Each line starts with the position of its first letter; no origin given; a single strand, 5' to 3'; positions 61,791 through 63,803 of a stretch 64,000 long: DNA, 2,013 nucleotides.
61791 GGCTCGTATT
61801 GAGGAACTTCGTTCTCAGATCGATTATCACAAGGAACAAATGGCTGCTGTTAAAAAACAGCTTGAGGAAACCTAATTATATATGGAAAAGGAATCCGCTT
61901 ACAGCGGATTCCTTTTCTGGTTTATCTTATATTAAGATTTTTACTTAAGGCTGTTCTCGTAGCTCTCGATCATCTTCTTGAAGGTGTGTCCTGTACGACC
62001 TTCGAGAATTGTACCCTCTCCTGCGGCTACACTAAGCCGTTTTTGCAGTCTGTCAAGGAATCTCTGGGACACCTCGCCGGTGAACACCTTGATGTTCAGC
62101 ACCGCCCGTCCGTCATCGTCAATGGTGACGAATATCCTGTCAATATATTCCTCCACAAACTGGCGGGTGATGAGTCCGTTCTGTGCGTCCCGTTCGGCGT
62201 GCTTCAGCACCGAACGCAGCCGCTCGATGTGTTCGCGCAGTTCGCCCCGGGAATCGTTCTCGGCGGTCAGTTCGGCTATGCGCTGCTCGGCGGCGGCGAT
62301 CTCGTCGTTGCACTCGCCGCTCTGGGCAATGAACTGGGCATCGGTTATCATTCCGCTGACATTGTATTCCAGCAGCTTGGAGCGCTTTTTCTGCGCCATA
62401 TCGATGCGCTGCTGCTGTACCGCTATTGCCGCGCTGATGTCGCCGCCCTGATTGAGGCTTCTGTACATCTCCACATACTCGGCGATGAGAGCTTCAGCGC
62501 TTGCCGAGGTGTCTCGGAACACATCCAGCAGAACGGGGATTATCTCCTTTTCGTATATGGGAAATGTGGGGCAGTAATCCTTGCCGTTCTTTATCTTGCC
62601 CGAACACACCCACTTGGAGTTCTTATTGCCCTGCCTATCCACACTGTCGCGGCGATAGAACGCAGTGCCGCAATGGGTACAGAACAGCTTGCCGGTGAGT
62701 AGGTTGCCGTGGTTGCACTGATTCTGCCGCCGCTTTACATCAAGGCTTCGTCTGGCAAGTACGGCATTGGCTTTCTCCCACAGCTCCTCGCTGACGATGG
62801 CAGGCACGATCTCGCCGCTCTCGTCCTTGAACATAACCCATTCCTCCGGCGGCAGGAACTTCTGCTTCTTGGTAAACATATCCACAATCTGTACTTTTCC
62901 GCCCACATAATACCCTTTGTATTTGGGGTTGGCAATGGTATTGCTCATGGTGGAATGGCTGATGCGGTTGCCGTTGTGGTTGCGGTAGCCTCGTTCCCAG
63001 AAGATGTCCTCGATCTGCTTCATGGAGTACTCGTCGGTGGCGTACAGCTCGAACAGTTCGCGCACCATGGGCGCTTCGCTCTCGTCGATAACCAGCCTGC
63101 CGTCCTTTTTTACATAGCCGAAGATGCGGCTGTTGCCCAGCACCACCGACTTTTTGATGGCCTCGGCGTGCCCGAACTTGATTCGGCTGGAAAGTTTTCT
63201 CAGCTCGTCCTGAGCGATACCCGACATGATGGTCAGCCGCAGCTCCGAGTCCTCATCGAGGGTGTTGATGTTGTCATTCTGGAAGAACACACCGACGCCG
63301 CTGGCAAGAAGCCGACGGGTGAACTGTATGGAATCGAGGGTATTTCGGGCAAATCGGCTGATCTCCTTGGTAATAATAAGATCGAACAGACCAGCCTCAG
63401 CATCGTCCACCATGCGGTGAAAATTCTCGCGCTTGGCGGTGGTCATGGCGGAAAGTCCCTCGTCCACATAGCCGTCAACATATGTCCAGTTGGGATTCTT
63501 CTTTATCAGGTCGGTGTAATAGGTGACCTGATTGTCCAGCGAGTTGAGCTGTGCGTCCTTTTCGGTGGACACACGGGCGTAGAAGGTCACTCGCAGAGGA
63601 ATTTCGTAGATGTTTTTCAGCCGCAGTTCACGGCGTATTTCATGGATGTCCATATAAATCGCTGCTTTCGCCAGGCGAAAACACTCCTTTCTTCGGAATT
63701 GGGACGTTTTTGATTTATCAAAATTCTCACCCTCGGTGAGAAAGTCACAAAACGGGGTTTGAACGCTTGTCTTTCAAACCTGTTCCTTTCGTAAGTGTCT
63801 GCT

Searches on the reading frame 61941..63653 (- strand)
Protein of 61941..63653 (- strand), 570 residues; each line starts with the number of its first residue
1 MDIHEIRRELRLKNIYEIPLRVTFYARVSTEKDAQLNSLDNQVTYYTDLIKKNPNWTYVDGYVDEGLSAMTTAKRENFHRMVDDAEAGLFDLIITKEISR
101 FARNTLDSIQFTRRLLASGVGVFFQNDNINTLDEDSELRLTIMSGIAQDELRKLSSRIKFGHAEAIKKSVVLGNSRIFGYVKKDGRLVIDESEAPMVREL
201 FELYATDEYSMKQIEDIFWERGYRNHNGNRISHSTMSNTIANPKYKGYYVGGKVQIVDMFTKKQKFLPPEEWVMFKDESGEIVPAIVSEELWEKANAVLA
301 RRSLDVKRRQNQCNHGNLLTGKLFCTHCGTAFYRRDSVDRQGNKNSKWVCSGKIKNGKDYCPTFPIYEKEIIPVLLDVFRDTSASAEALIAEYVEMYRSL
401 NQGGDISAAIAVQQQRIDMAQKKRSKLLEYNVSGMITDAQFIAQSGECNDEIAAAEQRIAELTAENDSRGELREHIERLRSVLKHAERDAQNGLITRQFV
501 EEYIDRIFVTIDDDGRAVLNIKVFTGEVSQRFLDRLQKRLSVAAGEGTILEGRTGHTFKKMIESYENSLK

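Call 15: search_protein_families(library=pfam, proteins=[window:61941-63653:-], max_evalue=0.001)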
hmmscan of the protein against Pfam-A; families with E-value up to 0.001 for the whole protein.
window:61941-63653:- (570 aa): 3 families
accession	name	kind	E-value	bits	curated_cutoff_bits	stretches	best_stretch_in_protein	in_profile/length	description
PF00239.26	Resolvase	-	2.8e-29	102.5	23.3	1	24-168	3-142/145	Resolvase, N terminal domain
PF07508.19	Recombinase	-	1.7e-19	70.4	21.1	1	192-302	2-102/102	Recombinase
PF13408.12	Zn_ribbon_recom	-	1.6e-10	41.6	25.3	1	318-378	1-56/58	Recombinase zinc beta ribbon domain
